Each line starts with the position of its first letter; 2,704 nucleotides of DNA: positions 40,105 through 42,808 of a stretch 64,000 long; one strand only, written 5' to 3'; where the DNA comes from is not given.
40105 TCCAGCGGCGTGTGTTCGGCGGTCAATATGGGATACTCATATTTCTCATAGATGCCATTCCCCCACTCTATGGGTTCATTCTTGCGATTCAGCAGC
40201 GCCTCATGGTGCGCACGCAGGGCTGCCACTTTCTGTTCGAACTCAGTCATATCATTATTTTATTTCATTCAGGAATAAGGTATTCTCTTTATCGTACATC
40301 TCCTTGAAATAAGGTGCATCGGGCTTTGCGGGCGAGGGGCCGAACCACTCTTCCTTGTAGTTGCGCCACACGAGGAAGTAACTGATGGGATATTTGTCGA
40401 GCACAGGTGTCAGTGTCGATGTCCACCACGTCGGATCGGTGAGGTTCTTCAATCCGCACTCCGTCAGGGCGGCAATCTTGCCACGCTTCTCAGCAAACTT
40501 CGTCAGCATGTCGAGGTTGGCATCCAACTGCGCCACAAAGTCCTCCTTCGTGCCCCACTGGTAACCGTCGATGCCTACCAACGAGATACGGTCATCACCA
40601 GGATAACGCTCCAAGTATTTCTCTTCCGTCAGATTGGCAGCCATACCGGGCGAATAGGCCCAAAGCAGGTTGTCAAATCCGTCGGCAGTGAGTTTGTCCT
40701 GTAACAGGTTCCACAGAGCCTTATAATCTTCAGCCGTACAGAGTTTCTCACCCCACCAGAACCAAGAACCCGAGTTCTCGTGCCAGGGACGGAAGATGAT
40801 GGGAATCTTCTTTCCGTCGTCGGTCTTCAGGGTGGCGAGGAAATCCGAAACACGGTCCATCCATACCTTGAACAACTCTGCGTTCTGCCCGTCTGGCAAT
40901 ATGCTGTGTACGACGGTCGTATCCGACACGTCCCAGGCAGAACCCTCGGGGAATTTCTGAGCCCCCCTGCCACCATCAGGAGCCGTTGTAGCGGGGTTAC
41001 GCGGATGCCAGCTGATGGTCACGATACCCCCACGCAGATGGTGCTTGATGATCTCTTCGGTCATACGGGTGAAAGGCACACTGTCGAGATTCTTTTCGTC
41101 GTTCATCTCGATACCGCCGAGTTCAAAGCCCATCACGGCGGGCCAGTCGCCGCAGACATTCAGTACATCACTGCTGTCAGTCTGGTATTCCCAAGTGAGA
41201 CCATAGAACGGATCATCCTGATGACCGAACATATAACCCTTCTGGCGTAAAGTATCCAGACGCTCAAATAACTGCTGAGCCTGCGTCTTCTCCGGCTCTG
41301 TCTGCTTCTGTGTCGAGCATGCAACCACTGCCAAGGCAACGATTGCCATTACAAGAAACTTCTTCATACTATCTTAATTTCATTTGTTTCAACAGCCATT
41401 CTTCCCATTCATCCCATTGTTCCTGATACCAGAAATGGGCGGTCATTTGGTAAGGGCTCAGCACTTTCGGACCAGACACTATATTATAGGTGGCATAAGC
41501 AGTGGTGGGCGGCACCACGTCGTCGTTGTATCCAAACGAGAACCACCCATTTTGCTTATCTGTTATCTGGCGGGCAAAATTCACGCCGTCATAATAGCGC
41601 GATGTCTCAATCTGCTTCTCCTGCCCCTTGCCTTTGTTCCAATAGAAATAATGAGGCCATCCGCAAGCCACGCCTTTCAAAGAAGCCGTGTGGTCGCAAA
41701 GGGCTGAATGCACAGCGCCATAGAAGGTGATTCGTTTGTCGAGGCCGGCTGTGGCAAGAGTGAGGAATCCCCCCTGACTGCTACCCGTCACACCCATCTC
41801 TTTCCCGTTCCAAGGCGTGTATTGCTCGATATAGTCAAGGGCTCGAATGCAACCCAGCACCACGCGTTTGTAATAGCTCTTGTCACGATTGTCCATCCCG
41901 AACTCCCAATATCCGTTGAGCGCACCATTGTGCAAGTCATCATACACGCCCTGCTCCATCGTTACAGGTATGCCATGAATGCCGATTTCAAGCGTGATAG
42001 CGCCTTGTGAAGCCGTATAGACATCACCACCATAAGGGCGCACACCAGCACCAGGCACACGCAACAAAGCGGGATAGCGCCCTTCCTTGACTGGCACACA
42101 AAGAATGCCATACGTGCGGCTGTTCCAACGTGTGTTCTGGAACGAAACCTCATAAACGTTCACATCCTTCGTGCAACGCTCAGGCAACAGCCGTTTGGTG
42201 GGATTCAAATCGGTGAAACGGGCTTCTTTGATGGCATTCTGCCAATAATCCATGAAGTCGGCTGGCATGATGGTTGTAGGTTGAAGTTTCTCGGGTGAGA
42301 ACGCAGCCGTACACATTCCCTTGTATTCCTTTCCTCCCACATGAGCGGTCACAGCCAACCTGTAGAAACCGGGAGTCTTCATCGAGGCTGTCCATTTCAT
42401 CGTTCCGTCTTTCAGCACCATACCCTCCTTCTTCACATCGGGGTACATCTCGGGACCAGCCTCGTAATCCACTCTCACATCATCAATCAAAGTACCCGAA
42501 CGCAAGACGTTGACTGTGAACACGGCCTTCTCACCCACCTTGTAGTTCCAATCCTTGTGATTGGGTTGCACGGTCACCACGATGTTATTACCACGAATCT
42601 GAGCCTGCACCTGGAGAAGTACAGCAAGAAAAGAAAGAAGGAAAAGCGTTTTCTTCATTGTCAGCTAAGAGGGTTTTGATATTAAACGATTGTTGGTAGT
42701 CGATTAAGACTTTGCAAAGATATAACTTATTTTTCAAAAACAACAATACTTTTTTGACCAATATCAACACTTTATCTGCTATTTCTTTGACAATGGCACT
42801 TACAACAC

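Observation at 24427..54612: A family of 22-bp-period arrays defined by geometry rather than sequence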

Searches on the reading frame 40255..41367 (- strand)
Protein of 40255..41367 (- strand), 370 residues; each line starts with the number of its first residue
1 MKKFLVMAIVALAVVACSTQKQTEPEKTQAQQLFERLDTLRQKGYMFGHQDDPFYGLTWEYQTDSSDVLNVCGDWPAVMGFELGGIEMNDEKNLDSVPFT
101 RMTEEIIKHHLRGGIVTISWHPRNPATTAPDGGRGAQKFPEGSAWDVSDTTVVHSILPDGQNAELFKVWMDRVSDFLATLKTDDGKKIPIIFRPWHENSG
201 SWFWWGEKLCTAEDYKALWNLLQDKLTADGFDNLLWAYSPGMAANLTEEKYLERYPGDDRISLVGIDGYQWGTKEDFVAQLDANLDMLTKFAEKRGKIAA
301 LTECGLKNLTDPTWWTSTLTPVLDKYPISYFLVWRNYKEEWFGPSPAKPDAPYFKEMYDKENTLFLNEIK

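Call 16: search_protein_families(library=pfam, proteins=[window:40255-41367:-])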
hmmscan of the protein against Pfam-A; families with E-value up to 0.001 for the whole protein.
window:40255-41367:- (370 aa): 1 family
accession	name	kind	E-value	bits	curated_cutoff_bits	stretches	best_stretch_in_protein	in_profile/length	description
PF02156.21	Glyco_hydro_26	-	1e-42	147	20.2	1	27-341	6-289/311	Glycosyl hydrolase family 26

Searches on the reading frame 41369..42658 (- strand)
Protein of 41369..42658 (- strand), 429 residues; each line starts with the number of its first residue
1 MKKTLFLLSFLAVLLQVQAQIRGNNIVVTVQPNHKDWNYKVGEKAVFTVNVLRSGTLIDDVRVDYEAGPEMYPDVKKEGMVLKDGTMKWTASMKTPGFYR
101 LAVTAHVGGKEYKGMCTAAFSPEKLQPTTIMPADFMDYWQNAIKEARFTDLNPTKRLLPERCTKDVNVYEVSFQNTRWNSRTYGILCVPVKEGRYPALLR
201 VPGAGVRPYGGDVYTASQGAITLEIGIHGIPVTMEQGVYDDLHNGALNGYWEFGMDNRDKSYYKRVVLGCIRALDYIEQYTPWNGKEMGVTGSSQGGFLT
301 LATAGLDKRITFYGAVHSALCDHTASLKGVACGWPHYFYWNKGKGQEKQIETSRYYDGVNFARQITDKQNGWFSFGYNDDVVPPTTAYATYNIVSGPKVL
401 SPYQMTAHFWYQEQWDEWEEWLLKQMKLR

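Call 16: search_protein_families(library=pfam, proteins=[window:41369-42658:-])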
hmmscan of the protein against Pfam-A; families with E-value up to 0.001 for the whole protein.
window:41369-42658:- (429 aa): 2 families
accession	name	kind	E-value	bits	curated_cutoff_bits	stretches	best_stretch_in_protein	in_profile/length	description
PF05448.18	AXE1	-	1.4e-31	109.9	21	1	126-411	15-306/321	Acetyl xylan esterase (AXE1)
PF00326.27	Peptidase_S9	-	4.8e-05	23.4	22.6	1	269-392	47-168/213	Prolyl oligopeptidase family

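Call 85: find_homologous_proteins(query=window:41369-42658:-, max_evalue=1e-60)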
Query window:41369-42658:- (429 aa): 5743 proteins with E <= 1e-60 among 8000 candidates; the best 120 are listed.
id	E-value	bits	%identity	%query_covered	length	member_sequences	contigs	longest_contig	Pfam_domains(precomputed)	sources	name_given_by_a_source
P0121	9.4e-254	860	85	96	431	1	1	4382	PF05448.19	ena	-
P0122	4.1e-252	855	83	100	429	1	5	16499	PF05448.19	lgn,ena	-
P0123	5.0e-252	854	83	100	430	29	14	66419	PF05448.19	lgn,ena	-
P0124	6.2e-251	851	82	100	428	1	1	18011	PF05448.19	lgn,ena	-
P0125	6.4e-251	851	82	100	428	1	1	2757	PF05448.19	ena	-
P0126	1.7e-250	849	83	100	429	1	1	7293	PF05448.19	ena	-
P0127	3.0e-248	842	81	100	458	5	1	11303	PF05448.19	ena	-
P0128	1.2e-247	840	81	100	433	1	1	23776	PF05448.19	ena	-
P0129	4.1e-246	835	82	97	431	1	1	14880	PF05448.19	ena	-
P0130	9.0e-246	834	81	100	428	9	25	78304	PF05448.19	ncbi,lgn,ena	-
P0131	1.0e-245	834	82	100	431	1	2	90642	PF05448.19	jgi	-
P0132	1.4e-245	833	82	97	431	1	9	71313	PF05448.19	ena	-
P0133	1.7e-245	833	83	96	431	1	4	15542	PF05448.19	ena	-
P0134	1.9e-245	833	82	97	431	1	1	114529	PF05448.19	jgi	-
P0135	3.0e-244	829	79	100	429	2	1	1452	PF05448.19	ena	-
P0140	2.8e-243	825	82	96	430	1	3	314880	PF05448.19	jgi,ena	jgi:cephalosporin-C deacetylase-like acetyl esterase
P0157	4.1e-241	818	80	100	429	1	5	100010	PF05448.19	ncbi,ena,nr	ncbi:MAG: acetylxylan esterase [Prevotella sp.]|nr:acetylxylan esterase [Prevotella sp.]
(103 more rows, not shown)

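Call 86: find_encoding_contigs(protein=P0123, flank=2000, max_places=1)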
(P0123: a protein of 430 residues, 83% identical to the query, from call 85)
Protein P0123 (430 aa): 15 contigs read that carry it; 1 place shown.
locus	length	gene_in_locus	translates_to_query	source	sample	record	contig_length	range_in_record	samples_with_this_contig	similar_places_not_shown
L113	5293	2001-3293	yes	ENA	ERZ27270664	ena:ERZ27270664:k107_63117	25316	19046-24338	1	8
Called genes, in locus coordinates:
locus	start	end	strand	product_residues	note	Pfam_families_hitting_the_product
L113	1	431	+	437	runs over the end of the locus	PF26410:GH5_mannosidase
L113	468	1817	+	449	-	-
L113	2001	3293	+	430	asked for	PF05448:AXE1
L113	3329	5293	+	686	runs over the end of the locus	PF02156:Glyco_hydro_26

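Call 87: find_encoding_contigs(protein=P0130, flank=2000, max_places=1)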
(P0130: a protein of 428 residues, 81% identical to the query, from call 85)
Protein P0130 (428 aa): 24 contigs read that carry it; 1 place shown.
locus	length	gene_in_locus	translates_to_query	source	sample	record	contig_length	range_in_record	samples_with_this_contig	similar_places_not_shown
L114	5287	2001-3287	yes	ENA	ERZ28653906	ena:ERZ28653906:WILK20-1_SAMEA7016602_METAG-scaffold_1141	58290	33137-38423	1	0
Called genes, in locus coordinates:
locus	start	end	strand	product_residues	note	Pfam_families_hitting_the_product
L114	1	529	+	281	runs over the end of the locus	-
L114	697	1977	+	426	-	PF26410:GH5_mannosidase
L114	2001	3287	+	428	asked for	PF05448:AXE1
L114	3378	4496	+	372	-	PF02156:Glyco_hydro_26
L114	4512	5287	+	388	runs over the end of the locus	PF04041:Glyco_hydro_130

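Call 88: find_encoding_contigs(protein=P0131, flank=2000, max_places=1)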
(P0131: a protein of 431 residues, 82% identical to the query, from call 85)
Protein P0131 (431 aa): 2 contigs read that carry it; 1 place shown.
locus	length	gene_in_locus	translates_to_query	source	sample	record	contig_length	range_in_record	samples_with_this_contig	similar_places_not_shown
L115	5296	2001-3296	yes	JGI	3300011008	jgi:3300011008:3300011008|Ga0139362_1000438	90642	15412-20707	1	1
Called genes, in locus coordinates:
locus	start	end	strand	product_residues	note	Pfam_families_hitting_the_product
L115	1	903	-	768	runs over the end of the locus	PF00924:MS_channel_2nd, PF21082:MS_channel_3rd (weak)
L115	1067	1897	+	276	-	-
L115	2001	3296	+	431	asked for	PF05448:AXE1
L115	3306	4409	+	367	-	PF02156:Glyco_hydro_26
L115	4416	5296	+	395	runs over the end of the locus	PF04041:Glyco_hydro_130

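Call 89: find_encoding_contigs(protein=P0140, flank=2000, max_places=1)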
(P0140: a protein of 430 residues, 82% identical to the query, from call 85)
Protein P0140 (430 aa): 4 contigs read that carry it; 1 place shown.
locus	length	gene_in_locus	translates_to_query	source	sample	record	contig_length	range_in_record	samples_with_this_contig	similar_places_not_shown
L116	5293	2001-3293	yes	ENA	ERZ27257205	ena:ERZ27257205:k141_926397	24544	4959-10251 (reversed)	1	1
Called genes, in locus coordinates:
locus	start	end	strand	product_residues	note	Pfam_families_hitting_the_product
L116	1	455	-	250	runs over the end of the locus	-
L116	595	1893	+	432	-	PF26410:GH5_mannosidase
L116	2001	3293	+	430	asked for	PF05448:AXE1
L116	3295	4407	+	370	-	PF02156:Glyco_hydro_26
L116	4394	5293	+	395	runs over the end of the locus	PF04041:Glyco_hydro_130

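Call 90: find_encoding_contigs(protein=P0157, flank=2000, max_places=1)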
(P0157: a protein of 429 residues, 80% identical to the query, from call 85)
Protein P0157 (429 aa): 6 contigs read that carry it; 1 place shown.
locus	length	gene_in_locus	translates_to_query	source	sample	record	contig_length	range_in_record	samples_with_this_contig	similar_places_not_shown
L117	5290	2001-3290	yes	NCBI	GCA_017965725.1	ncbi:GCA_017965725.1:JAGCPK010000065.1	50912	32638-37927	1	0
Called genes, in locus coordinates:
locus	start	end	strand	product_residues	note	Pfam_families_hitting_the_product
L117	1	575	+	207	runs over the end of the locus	-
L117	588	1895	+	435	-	PF26410:GH5_mannosidase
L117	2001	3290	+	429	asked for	PF05448:AXE1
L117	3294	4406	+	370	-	PF02156:Glyco_hydro_26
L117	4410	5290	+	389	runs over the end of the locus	PF04041:Glyco_hydro_130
